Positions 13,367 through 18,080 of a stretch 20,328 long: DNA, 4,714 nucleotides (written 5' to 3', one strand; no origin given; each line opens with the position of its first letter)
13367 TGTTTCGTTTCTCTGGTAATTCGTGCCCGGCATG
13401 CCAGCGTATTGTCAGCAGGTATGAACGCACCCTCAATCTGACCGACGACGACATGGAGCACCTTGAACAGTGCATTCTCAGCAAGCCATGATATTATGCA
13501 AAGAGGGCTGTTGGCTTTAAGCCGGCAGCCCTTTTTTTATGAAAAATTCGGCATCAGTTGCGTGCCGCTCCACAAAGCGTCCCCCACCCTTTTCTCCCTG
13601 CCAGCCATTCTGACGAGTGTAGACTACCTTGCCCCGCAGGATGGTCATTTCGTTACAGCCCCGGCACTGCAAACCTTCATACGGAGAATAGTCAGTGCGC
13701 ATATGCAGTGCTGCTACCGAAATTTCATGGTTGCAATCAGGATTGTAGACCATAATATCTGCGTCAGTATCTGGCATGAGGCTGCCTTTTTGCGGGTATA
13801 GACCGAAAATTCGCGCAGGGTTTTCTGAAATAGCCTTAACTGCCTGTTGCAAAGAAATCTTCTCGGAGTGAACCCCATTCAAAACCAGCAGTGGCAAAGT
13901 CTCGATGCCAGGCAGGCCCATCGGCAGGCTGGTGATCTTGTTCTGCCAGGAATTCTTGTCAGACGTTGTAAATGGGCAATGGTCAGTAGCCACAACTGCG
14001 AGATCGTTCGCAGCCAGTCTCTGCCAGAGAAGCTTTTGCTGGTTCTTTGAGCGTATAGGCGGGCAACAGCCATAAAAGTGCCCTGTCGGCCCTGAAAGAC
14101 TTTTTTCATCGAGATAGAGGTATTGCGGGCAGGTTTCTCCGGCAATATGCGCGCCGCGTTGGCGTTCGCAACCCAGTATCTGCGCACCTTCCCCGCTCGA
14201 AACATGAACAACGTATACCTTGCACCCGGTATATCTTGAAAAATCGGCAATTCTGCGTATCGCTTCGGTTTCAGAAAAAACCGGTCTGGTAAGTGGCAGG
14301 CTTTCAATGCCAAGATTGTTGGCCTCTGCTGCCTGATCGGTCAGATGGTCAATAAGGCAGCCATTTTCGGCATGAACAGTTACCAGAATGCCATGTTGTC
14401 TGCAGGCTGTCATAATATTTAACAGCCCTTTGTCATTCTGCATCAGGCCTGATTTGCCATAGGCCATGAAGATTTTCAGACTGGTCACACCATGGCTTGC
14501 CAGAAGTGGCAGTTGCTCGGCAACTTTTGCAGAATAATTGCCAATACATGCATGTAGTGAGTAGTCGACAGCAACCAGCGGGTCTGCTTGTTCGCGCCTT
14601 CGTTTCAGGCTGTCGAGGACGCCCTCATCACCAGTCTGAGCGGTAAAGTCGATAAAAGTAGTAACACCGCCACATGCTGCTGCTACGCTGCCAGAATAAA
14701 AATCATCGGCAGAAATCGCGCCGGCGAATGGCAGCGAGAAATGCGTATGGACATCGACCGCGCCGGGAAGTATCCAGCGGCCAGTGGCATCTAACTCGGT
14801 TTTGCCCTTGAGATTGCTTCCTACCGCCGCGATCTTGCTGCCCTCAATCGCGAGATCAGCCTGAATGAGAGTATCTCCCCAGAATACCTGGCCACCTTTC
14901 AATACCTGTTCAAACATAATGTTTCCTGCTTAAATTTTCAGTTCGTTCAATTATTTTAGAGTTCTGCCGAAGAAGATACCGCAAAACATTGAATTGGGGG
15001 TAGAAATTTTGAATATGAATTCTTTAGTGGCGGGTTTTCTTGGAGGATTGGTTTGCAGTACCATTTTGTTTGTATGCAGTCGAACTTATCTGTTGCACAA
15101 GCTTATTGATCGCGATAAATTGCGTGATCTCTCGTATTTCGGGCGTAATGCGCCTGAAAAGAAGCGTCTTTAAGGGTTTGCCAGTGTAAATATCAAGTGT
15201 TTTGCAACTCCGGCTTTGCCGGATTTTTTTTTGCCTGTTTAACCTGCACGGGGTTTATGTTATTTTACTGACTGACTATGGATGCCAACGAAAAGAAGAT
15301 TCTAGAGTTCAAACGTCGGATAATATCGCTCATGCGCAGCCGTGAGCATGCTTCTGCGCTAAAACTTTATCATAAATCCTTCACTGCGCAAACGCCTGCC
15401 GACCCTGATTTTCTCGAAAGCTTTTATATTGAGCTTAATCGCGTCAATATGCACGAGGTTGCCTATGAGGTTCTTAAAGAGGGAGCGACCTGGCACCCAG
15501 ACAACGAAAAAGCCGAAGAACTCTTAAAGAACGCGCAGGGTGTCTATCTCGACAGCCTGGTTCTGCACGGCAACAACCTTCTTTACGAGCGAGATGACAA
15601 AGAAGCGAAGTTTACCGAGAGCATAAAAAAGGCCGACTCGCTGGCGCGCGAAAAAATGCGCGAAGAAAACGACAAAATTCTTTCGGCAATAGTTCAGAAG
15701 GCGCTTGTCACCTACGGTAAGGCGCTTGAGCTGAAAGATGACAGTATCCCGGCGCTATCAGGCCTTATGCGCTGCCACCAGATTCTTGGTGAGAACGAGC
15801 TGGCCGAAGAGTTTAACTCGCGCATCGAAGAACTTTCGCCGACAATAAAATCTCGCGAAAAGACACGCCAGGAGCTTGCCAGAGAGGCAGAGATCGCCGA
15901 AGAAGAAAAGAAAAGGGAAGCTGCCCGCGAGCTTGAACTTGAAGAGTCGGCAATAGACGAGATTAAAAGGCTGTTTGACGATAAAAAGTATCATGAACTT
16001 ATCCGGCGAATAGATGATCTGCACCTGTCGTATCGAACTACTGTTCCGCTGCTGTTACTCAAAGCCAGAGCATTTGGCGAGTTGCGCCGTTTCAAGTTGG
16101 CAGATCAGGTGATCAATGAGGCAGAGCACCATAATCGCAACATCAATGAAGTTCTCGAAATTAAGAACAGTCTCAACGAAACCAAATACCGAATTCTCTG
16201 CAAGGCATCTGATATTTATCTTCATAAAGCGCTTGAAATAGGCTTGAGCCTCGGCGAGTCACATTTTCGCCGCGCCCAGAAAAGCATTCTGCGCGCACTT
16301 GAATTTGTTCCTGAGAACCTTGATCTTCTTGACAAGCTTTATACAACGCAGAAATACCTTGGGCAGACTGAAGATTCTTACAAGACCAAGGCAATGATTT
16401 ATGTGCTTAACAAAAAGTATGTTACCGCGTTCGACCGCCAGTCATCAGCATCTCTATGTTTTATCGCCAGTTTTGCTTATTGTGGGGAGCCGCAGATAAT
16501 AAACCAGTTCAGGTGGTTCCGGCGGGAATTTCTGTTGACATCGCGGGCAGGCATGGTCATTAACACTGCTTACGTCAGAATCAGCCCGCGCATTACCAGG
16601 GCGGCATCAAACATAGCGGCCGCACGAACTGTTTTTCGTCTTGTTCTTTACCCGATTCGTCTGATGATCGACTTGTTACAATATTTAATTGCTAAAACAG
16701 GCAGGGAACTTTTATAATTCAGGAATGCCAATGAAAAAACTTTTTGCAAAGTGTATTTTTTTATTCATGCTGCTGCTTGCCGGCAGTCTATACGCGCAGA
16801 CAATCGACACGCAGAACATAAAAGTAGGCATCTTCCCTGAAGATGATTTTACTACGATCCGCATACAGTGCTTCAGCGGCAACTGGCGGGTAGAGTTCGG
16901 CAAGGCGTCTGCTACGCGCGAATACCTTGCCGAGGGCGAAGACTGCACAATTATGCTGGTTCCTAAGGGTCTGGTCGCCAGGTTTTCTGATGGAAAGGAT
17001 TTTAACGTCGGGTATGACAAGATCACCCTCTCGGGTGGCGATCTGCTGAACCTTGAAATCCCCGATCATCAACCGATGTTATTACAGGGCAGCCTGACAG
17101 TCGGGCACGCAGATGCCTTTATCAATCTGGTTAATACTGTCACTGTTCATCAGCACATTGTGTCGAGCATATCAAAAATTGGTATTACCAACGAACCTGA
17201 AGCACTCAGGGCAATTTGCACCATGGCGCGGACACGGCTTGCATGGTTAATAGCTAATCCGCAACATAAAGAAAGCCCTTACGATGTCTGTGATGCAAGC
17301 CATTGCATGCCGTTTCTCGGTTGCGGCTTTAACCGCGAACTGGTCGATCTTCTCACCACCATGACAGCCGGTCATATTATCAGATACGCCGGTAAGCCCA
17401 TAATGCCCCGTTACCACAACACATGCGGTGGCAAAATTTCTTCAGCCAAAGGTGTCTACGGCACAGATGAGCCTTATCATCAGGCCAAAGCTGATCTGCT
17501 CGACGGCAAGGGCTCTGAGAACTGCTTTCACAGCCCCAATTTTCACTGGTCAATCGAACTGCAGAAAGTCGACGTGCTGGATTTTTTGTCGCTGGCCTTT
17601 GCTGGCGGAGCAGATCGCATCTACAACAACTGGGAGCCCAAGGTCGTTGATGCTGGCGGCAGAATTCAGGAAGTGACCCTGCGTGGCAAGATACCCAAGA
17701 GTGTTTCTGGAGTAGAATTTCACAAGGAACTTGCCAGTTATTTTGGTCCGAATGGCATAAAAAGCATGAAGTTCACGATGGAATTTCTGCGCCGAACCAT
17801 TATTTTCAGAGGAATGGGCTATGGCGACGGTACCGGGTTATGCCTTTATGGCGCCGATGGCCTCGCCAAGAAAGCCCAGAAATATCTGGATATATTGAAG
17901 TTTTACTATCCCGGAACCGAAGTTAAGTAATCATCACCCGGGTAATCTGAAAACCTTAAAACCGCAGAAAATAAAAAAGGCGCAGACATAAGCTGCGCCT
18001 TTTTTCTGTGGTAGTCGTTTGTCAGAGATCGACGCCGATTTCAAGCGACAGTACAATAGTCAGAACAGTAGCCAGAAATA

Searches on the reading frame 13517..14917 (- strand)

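Call 6: search_protein_families(library=pfam, proteins=[window:13517-14917:-])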
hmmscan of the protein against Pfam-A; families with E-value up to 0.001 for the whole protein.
window:13517-14917:- (466 aa): 2 families
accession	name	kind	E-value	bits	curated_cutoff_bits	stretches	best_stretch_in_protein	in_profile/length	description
PF01979.26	Amidohydro_1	-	4.5e-21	75.9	25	1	48-432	1-345/345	Amidohydrolase family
PF07969.17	Amidohydro_3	-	4.4e-13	50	29.7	1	351-433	404-472/472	Amidohydrolase family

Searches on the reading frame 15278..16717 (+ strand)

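Call 6: search_protein_families(library=pfam, proteins=[window:15278-16717:+])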
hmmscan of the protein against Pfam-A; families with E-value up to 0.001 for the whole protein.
window:15278-16717:+ (479 aa): 0 families

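Call 10: search_protein_families(library=pfam, proteins=[window:15278-16717:+], max_evalue=1)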
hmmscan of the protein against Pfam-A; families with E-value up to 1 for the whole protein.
window:15278-16717:+ (479 aa): 1 family
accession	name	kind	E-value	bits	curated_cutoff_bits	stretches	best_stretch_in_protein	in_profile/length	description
PF14559.12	TPR_19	-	0.011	16.5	25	1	140-184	8-52/68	Tetratricopeptide repeat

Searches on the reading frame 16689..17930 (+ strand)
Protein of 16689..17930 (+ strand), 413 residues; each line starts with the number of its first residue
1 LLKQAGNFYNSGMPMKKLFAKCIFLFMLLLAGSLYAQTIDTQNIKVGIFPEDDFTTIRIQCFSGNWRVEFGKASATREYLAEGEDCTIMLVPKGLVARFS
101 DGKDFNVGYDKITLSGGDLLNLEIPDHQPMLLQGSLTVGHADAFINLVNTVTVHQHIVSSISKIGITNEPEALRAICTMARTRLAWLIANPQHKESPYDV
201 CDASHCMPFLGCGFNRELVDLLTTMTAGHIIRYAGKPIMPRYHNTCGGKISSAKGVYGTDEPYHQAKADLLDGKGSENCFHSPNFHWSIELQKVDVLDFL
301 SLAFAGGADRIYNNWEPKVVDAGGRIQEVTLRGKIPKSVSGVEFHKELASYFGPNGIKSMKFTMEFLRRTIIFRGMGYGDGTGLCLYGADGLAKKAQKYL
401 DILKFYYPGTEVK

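Call 6: search_protein_families(library=pfam, proteins=[window:16689-17930:+])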
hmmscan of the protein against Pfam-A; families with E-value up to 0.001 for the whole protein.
window:16689-17930:+ (413 aa): 0 families

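Call 10: search_protein_families(library=pfam, proteins=[window:16689-17930:+], max_evalue=1)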
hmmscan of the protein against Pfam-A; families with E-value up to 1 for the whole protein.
window:16689-17930:+ (413 aa): 1 family
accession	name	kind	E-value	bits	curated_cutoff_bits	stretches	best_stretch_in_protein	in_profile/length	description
PF08486.15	SpoIID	-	0.0011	20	23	1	145-232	5-96/97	Stage II sporulation protein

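Call 11: find_related_loci(query=window:16725-17930:+, collection=genome_contigs, flank=4000)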
Query window:16725-17930:+ (401 aa) in genome_contigs; peptide patterns used: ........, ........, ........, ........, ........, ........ (x = any residue, [..] = any of these).
60 stretches matched a pattern; 6 encode a relative of the query (tblastn E <= 1e-3); 6 distinct loci.
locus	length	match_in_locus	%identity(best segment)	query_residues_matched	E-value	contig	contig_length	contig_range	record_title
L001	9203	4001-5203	94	1-401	0e+0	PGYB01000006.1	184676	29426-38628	MAG: Candidatus Riflebacteria bacterium HGW-Riflebacteria-1 bjp_ig2103_scaffold_33, whole genome shotgun sequence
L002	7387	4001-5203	83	1-401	0e+0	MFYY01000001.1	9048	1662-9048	MAG: Candidatus Riflebacteria bacterium GWC2_50_8 gwc2_scaffold_10154, whole genome shotgun sequence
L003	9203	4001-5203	72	1-401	0e+0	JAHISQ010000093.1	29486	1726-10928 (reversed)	MAG: Candidatus Riflebacteria bacterium isolate MM_PC_MetaG.mb.182 MM_PC_MetaG.mb.182_k141_999456, whole genome shotgun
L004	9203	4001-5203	71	1-401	0e+0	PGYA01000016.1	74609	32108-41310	MAG: Candidatus Riflebacteria bacterium HGW-Riflebacteria-2 bjp_ig2102_scaffold_307, whole genome shotgun sequence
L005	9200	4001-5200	70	2-401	0e+0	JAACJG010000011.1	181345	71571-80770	MAG: Candidatus Rifleibacterium amylolyticum isolate CH46 Scaffold11, whole genome shotgun sequence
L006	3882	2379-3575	70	3-401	0e+0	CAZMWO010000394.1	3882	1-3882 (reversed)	MAG TPA_asm: uncultured bacterium isolate SRP192927_co6_749 genome assembly, contig: NODE_67972_length_3882_cov_4.036321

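Call 27: find_homologous_proteins(query=window:16725-17930:+, max_evalue=1e-20)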
Query window:16725-17930:+ (401 aa): 84 proteins with E <= 1e-20 among 7456 candidates.
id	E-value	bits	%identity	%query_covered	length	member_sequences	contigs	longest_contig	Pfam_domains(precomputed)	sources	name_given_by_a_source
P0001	3.3e-263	891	94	100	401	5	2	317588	-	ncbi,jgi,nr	ncbi:MAG: hypothetical protein CVV41_09900 [Candidatus Riflebacteria bacterium HGW-Riflebacteria-1]|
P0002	9.6e-238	807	84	100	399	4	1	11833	-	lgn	-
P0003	7.7e-205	699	73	95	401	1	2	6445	PF08486.16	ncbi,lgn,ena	-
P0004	8.2e-205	698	72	100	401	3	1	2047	-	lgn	-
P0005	1.8e-204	697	74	95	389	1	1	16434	PF08486.16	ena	-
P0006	2.2e-201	687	72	100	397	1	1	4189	PF08486.16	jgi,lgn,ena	-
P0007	1.3e-200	685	72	100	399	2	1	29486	PF08486.16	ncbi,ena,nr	ncbi:MAG: SpoIID/LytB domain-containing protein [Candidatus Riflebacteria bacterium]|nr:SpoIID/LytB 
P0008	3.1e-199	680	71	100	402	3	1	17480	-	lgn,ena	-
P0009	1.1e-198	678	70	100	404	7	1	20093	PF08486.16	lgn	-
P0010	9.5e-197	672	70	100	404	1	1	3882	PF08486.16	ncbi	-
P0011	4.3e-190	650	66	100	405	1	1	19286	PF08486.16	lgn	-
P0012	2.2e-159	549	58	98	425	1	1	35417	PF08486.16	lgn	-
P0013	6.6e-158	544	56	98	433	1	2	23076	-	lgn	-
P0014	1.2e-157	543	59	95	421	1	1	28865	PF08486.16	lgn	-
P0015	3.3e-157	542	57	98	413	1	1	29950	PF08486.16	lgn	-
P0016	1.3e-156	540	59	97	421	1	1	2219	PF08486.16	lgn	-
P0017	9.5e-156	537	59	94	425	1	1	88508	-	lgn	-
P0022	7.9e-146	504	58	93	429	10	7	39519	PF08486.16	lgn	-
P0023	1.0e-145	504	58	93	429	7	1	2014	PF08486.16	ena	-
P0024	7.5e-145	501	56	96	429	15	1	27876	PF08486.16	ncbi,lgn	-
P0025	3.9e-144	499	56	95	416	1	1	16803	PF08486.16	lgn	-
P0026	2.6e-143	496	54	94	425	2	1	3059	PF08486.16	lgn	-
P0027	3.9e-143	495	56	93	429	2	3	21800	PF08486.16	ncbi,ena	-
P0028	1.2e-142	494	52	96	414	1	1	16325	PF08486.16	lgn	-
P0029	1.7e-142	493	54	100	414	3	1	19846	PF08486.16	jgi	jgi:SpoIID/LytB domain protein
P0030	5.1e-141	488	52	100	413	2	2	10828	PF08486.16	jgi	jgi:SpoIID/LytB domain protein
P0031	2.2e-140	486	54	95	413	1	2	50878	-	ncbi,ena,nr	ncbi:MAG: SpoIID/LytB domain-containing protein [Erysipelotrichia bacterium]|nr:SpoIID/LytB domain-c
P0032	9.1e-140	484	51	94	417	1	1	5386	PF08486.16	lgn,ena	-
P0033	9.4e-140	484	54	95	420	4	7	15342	PF08486.16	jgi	jgi:stage II sporulation protein D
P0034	4.1e-139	482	51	100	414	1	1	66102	PF08486.16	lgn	-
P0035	4.6e-139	482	51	100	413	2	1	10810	PF08486.16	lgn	-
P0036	7.3e-139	481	52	100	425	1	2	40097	PF08486.16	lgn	-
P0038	1.4e-135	470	52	94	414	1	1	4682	PF08486.16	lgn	-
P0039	1.3e-133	464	49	100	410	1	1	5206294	PF08486.16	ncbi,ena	-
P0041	9.7e-133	461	52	94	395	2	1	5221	PF08486.16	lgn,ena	-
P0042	7.2e-131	455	52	95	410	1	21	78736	PF08486.16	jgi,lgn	jgi:stage II sporulation protein D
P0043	3.1e-129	450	49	100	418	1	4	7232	PF08486.16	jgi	jgi:stage II sporulation protein D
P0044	5.3e-126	439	49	99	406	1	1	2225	PF08486.16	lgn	-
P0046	1.7e-123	431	50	97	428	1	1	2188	PF08486.16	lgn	-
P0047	2.5e-122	427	49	98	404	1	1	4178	PF08486.16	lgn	-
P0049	2.8e-121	423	48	97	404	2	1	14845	PF08486.16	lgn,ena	-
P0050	3.0e-118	413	47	97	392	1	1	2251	PF08486.16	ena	-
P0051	3.3e-117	410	48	95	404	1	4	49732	PF08486.16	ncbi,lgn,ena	-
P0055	2.8e-116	407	46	100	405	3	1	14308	PF08486.16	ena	-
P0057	3.2e-115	403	47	98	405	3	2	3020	PF08486.16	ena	-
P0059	1.6e-113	398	47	93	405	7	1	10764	PF08486.16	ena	-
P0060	3.5e-113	397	47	99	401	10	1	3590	PF08486.16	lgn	-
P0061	4.9e-113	396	47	93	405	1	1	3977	PF08486.16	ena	-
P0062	1.3e-112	395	47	98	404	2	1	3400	PF08486.16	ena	-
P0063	1.8e-111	391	46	100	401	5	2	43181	PF08486.16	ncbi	-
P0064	1.0e-108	382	43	99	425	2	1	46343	PF08486.16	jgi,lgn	jgi:stage II sporulation protein D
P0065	3.3e-105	370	43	100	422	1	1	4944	PF08486.16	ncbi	-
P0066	2.3e-104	368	45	93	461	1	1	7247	PF08486.16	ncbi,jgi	-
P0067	3.4e-103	364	45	93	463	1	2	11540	PF08486.16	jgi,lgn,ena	-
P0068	4.1e-100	354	44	93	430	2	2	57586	PF08486.16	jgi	-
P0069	4.7e-99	350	44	94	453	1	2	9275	PF08486.16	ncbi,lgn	ncbi:MAG TPA: SpoIID/LytB domain-containing protein [Candidatus Ozemobacteraceae bacterium]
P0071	1.9e-92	328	41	95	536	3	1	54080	PF08486.16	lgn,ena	-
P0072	2.5e-91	325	41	93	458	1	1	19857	PF08486.16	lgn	-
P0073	9.6e-91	323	42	92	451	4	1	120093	PF08486.16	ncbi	-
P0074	2.0e-88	315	38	100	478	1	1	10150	PF08486.16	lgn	-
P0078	6.9e-86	307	39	95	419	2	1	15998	PF08486.16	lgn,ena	-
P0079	3.4e-81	291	38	96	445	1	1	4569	PF08486.16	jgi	-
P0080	2.0e-80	289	42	83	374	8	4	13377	PF08486.16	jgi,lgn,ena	-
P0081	2.1e-80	289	37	93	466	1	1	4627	PF08486.16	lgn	-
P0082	9.7e-76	273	37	91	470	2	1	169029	PF08486.16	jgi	jgi:SpoIID/LytB domain protein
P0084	4.7e-71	258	35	93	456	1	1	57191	PF08486.16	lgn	-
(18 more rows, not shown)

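Call 28: find_encoding_contigs(protein=P0011, flank=3000, max_places=1)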
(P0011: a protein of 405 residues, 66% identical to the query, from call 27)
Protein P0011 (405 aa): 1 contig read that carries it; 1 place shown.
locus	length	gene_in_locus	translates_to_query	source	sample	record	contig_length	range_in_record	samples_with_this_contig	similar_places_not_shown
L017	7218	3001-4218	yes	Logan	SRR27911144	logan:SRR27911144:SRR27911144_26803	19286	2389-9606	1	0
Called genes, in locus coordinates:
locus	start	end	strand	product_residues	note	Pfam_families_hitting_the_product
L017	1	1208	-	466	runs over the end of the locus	PF01979:Amidohydro_1, PF07969:Amidohydro_3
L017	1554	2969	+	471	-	PF14559:TPR_19 (faint)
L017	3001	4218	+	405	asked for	PF08486:SpoIID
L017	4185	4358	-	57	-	-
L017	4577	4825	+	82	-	PF03091:CutA1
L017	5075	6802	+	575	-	PF00580:UvrD-helicase, PF13245:AAA_19 (weak), PF13361:UvrD_C, PF13538:UvrD_C_2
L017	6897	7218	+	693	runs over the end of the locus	PF02872:5_nucleotid_C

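Call 29: find_encoding_contigs(protein=P0017, flank=3000, max_places=1)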
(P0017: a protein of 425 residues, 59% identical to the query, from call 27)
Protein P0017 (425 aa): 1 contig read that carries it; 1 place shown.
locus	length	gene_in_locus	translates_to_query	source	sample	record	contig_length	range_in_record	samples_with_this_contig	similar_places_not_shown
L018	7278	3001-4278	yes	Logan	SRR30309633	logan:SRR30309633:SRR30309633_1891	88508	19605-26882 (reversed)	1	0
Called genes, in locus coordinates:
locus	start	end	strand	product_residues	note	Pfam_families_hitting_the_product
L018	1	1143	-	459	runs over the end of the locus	PF01979:Amidohydro_1, PF07969:Amidohydro_3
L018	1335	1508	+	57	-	-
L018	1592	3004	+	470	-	-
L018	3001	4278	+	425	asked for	-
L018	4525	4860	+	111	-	PF03091:CutA1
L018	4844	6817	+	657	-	PF00580:UvrD-helicase, PF13245:AAA_19, PF13361:UvrD_C, PF13538:UvrD_C_2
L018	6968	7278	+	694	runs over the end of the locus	PF02872:5_nucleotid_C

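Call 30: find_encoding_contigs(protein=P0039, flank=3000, max_places=1)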
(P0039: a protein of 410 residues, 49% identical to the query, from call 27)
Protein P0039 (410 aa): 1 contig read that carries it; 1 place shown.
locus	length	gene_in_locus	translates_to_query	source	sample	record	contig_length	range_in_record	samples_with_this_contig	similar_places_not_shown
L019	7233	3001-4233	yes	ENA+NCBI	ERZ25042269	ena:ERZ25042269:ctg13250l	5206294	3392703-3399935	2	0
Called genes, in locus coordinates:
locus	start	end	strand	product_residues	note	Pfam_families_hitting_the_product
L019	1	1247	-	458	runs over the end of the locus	PF07969:Amidohydro_3 (faint), PF01979:Amidohydro_1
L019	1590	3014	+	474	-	-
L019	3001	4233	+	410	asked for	PF08486:SpoIID (weak)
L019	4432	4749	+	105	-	PF03091:CutA1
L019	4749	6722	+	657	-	PF00580:UvrD-helicase, PF13245:AAA_19, PF13361:UvrD_C, PF13538:UvrD_C_2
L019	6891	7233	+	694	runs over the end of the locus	PF02872:5_nucleotid_C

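Call 32: find_encoding_contigs(protein=P0063, flank=3000, max_places=1)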
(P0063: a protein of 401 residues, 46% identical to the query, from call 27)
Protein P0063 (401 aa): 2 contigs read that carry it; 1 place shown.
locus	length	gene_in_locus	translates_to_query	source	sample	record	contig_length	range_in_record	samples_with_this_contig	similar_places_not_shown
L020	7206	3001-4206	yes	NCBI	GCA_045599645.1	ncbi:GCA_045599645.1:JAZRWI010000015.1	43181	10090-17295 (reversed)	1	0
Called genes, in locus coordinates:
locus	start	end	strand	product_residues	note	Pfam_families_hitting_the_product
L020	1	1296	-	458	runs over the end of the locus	PF01979:Amidohydro_1, PF07969:Amidohydro_3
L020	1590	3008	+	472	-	-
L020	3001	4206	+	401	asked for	PF08486:SpoIID (weak)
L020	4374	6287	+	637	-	PF00580:UvrD-helicase, PF13245:AAA_19, PF01443:Viral_helicase1 (faint), PF13361:UvrD_C, PF13538:UvrD_C_2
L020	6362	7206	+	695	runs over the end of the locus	PF02872:5_nucleotid_C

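Call 33: find_encoding_contigs(protein=P0073, flank=3000, max_places=1)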
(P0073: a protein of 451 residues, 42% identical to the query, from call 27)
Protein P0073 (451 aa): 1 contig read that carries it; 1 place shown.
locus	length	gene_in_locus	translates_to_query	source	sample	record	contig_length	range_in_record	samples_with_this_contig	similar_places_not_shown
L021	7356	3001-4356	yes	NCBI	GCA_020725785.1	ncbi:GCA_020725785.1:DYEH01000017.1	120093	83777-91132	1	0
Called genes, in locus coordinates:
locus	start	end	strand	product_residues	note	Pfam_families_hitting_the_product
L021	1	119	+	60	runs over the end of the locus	-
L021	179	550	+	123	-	-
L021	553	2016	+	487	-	PF13428:TPR_14 (faint), PF14559:TPR_19 (faint)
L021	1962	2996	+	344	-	PF06050:HGD-D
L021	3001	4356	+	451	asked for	PF08486:SpoIID (weak)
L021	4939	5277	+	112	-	PF03091:CutA1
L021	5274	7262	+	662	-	PF00580:UvrD-helicase, PF13245:AAA_19, PF13361:UvrD_C, PF13538:UvrD_C_2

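Call 34: find_encoding_contigs(protein=P0082, flank=3000, max_places=1)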
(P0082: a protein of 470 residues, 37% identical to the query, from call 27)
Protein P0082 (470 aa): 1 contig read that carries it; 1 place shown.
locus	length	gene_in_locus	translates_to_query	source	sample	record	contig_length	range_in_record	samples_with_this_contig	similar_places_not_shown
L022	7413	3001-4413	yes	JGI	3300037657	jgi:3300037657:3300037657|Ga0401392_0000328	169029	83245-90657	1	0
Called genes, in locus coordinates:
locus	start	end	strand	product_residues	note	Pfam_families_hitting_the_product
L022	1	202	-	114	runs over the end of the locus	-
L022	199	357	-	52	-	-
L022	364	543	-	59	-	-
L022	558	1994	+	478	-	PF13181:TPR_8 (faint), PF13428:TPR_14 (faint), PF25062:ARM_TT21_N (faint), PF00515:TPR_1 (faint), PF07719:TPR_2 (faint), PF14559:TPR_19 (weak)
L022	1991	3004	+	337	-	PF06050:HGD-D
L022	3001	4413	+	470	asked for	PF08486:SpoIID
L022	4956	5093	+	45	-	-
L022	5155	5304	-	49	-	-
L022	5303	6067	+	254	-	-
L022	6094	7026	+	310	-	PF25087:GMPPB_C (faint), PF00132:Hexapep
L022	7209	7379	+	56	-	-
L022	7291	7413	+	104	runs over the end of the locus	-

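Call 40: find_encoding_contigs(protein=P0084, flank=2500, max_places=1)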
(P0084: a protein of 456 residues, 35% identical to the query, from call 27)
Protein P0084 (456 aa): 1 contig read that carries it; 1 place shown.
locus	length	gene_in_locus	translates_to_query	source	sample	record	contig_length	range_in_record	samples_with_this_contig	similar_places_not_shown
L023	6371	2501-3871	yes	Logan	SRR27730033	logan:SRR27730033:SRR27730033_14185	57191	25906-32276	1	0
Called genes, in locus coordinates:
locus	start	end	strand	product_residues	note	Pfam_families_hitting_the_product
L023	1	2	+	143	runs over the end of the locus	-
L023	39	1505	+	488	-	PF00515:TPR_1 (faint), PF07719:TPR_2 (faint), PF13424:TPR_12 (faint), PF13428:TPR_14 (faint), PF14559:TPR_19 (faint)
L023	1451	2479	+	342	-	PF06050:HGD-D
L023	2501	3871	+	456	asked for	PF08486:SpoIID (weak)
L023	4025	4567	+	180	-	-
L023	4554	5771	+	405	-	-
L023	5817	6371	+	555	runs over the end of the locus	-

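Call 41: find_encoding_contigs(protein=P0068, flank=2500, max_places=1)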
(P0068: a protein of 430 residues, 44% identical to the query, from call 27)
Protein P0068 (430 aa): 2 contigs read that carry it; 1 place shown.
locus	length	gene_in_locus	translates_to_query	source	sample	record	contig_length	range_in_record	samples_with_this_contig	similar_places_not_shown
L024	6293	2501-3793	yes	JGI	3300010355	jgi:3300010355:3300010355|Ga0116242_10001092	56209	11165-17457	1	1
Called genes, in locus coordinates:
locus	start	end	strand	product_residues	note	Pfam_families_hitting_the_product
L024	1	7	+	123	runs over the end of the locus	-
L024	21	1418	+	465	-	-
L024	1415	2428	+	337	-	PF06050:HGD-D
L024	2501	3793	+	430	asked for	PF08486:SpoIID (weak)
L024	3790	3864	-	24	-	-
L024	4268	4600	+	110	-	PF03091:CutA1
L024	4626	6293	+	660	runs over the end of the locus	PF00580:UvrD-helicase, PF13245:AAA_19, PF13361:UvrD_C, PF13538:UvrD_C_2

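Call 42: find_encoding_contigs(protein=P0031, flank=2500, max_places=1)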
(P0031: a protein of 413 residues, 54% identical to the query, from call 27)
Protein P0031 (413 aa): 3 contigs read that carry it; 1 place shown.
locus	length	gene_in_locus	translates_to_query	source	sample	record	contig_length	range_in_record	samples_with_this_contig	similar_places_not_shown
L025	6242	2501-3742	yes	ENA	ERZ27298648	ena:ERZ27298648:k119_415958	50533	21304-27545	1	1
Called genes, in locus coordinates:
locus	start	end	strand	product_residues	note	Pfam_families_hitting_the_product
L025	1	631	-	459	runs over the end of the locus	PF01979:Amidohydro_1, PF07969:Amidohydro_3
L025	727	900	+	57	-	-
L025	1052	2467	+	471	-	-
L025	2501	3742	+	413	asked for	-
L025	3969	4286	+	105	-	PF03091:CutA1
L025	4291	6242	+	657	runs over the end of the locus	PF00580:UvrD-helicase, PF13245:AAA_19, PF13361:UvrD_C, PF13538:UvrD_C_2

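Call 82: find_encoding_contigs(protein=P0069, flank=2500, max_places=1)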
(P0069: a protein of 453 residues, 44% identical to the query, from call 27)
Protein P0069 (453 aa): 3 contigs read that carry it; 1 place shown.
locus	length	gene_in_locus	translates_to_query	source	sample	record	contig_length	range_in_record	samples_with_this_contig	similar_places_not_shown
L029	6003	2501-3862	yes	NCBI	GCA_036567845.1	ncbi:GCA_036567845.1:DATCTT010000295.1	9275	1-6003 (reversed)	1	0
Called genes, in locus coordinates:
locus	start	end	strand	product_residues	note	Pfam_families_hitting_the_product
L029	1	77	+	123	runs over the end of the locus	-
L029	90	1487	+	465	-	-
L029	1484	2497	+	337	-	PF06050:HGD-D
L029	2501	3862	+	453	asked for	PF08486:SpoIID (weak)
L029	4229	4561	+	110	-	PF03091:CutA1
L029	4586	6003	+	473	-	PF00580:UvrD-helicase, PF13245:AAA_19, PF13361:UvrD_C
